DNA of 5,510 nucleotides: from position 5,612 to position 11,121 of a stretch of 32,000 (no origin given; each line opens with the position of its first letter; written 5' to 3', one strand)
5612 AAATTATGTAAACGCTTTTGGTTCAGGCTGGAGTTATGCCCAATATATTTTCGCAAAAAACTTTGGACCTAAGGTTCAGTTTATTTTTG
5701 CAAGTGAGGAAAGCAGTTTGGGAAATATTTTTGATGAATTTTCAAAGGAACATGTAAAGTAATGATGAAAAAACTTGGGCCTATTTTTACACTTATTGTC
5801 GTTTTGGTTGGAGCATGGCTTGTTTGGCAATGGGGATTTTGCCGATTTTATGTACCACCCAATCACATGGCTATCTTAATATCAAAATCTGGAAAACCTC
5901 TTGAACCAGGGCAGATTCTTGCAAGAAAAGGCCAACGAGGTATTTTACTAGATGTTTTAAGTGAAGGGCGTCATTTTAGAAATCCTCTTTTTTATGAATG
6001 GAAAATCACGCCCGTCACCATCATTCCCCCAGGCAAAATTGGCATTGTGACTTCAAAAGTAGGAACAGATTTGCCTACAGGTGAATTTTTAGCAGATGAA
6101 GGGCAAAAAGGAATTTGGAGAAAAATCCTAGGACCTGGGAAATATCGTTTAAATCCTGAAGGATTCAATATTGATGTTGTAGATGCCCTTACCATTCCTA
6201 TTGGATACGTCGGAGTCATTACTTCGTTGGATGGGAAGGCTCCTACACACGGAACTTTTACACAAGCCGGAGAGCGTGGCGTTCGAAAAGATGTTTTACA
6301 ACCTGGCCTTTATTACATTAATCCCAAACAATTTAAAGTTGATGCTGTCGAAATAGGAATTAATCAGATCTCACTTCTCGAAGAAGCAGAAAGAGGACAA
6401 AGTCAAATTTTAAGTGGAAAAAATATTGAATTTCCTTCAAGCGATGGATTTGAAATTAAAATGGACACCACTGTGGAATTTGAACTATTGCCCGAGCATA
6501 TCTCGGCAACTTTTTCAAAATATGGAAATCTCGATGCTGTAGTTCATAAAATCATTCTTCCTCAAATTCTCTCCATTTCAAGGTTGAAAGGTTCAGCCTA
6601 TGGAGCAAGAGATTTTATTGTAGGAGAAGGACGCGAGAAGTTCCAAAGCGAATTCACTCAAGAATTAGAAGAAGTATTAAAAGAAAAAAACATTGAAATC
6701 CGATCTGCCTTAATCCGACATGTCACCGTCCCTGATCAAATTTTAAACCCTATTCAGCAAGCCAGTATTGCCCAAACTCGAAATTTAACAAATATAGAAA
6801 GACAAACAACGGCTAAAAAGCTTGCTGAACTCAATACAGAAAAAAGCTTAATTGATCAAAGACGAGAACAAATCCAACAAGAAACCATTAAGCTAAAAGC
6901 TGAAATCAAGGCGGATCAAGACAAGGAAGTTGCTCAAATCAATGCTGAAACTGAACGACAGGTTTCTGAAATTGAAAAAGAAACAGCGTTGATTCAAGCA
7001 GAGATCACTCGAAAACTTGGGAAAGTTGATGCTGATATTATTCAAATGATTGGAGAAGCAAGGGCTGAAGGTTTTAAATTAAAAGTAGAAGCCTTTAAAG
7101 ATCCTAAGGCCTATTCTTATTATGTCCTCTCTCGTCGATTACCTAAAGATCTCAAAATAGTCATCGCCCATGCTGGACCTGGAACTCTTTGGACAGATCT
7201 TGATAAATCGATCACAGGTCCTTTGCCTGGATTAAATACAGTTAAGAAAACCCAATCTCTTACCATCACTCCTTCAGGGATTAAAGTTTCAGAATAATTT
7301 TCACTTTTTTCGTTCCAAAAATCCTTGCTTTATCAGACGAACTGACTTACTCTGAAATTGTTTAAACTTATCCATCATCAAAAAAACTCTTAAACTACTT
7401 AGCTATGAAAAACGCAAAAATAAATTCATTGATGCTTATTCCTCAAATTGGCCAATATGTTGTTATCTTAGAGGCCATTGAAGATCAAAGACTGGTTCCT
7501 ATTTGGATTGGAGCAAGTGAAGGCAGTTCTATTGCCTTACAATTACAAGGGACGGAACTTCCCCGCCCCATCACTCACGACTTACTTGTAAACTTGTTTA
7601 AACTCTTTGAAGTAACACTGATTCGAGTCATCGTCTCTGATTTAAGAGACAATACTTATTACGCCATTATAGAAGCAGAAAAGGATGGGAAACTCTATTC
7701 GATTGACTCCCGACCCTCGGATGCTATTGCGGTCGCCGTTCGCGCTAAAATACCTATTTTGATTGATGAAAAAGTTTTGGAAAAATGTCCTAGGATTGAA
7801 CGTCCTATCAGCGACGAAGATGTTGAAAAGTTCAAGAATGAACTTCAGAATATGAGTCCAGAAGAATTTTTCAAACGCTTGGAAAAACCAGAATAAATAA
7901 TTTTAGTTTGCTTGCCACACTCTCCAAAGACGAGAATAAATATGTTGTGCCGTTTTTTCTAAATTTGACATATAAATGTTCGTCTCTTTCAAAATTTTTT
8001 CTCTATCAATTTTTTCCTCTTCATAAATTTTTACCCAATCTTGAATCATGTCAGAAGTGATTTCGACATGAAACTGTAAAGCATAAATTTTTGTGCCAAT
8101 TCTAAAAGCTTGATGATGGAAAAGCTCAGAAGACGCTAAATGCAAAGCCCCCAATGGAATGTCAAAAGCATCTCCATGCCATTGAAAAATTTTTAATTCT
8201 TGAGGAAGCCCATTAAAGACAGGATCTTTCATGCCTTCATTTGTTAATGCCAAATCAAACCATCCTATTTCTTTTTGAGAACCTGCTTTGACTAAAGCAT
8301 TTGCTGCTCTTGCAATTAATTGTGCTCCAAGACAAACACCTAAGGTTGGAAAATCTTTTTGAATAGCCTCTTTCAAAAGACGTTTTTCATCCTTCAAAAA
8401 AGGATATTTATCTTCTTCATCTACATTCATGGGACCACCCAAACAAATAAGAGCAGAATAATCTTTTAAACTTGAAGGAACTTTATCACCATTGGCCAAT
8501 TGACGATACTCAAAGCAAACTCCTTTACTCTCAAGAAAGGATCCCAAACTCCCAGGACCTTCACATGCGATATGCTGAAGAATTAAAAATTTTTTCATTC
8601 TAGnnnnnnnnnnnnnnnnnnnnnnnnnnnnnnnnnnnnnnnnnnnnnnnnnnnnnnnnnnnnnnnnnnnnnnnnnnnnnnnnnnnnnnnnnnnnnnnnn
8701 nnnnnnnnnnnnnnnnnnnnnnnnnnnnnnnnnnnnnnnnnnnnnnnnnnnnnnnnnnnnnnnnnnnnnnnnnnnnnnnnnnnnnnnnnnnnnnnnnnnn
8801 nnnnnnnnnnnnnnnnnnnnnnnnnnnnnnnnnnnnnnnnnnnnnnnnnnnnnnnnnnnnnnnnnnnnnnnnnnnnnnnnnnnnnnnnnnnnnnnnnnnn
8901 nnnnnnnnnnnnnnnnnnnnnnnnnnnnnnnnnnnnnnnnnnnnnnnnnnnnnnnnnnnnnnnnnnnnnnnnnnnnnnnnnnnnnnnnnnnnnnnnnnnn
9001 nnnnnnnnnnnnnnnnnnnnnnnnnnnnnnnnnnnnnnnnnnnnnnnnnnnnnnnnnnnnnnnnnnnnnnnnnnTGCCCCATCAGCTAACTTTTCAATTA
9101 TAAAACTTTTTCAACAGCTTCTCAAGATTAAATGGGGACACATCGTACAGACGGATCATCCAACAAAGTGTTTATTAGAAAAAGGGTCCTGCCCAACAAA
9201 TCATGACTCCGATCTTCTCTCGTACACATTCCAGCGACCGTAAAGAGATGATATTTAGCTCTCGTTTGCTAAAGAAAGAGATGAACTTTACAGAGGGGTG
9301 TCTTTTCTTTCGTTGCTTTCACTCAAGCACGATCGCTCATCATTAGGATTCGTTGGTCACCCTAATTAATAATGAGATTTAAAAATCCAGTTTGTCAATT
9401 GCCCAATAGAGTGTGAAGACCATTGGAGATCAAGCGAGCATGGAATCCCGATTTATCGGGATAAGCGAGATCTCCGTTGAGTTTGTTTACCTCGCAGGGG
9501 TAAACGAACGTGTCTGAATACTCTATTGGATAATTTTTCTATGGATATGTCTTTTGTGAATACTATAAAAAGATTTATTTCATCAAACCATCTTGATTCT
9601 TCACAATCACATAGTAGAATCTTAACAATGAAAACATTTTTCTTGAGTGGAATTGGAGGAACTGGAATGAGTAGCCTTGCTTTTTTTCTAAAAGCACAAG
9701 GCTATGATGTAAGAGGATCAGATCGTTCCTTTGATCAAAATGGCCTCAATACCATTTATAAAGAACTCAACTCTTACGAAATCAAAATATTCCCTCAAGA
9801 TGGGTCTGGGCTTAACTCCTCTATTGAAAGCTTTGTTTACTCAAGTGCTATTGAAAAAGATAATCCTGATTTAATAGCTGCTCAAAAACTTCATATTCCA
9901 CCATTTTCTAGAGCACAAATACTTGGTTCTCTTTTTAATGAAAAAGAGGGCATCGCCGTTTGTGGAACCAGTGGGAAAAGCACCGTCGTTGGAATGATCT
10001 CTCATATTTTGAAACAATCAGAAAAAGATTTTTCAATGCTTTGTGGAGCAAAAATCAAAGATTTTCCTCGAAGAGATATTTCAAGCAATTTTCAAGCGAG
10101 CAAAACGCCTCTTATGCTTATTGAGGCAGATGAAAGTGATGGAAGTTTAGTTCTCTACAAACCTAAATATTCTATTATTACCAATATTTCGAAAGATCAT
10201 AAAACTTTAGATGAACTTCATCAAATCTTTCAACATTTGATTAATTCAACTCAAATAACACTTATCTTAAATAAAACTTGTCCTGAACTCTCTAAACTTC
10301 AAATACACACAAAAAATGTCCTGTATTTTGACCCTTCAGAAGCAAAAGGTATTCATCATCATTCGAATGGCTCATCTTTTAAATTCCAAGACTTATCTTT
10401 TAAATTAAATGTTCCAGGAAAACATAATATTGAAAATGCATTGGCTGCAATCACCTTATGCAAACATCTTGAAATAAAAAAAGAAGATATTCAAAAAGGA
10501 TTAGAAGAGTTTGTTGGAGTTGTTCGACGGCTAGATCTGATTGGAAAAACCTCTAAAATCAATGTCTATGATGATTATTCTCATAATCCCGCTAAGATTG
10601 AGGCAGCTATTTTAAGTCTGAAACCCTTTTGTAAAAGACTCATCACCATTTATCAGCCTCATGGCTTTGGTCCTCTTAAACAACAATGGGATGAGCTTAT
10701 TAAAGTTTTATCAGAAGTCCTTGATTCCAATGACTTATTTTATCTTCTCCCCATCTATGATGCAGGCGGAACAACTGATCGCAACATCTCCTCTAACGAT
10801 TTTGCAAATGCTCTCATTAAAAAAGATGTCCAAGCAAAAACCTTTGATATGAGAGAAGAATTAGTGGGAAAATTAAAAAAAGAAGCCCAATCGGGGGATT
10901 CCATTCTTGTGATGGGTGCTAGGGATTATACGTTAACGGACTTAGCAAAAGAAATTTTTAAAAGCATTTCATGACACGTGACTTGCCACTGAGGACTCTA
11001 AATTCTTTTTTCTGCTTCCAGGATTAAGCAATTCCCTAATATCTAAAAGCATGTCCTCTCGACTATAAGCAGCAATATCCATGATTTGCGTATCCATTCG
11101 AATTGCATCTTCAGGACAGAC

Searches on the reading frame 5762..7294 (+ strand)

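Call 17: search_protein_families(library=pfam, proteins=[window:5762-7294:+], max_evalue=0.001)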
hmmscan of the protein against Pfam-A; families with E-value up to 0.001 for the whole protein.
window:5762-7294:+ (511 aa): 1 family
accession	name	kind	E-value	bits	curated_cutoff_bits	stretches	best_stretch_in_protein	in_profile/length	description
PF01145.31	Band_7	-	8.4e-21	75.2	23.6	1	144-352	2-173/176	SPFH domain / Band 7 family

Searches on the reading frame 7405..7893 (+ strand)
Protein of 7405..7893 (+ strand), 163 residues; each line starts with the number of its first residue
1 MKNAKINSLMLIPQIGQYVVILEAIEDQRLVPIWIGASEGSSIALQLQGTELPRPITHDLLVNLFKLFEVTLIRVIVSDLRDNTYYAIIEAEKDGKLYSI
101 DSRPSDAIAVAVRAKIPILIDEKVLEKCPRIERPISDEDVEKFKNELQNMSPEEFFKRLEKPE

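Call 17: search_protein_families(library=pfam, proteins=[window:7405-7893:+], max_evalue=0.001)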
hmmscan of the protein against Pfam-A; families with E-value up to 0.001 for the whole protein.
window:7405-7893:+ (163 aa): 1 family
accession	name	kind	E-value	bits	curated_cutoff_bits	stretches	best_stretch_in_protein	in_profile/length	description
PF02577.19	BFN_dom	-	2.7e-36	124.2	27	1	20-128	1-107/112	Bifunctional nuclease domain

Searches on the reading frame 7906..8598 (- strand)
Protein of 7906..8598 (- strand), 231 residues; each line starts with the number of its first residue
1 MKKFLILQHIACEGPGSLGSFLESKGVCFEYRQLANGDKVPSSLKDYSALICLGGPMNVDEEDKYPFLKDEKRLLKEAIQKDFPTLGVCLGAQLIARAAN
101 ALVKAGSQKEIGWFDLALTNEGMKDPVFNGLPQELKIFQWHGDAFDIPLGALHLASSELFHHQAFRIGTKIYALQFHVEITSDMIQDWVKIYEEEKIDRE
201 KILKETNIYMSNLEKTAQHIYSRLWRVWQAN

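Call 17: search_protein_families(library=pfam, proteins=[window:7906-8598:-], max_evalue=0.001)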
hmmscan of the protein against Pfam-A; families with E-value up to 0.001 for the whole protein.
window:7906-8598:- (231 aa): 1 family
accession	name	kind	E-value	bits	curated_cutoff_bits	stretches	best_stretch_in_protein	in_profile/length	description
PF00117.34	GATase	-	1.1e-17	64.7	22.8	1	43-182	39-175/190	Glutamine amidotransferase class-I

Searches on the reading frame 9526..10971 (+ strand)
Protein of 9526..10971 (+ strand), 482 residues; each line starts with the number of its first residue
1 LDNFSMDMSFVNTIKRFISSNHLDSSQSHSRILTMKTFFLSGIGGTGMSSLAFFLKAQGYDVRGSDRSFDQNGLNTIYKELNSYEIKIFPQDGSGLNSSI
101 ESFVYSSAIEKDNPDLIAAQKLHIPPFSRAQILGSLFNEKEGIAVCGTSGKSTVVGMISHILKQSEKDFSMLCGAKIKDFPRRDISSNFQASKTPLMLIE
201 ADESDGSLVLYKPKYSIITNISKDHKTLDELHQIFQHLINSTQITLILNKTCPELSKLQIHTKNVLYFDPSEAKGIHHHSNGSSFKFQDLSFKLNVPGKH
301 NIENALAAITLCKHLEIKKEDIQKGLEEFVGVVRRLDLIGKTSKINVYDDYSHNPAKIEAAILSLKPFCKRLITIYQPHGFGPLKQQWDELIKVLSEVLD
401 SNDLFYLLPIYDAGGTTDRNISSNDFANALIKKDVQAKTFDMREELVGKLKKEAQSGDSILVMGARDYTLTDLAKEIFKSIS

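Call 17: search_protein_families(library=pfam, proteins=[window:9526-10971:+], max_evalue=0.001)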
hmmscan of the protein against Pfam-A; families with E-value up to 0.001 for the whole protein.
window:9526-10971:+ (482 aa): 3 families
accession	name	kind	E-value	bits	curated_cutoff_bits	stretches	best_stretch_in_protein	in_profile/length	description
PF08245.18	Mur_ligase_M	-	5.1e-17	62.9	24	1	145-311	1-199/200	Mur ligase middle domain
PF02875.26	Mur_ligase_C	-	3.3e-15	57.5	28.4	1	334-466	1-127/127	Mur ligase, glutamate ligase domain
PF01225.30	Mur_ligase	-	8.5e-13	48.9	21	1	42-139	6-93/95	Mur ligase family, catalytic domain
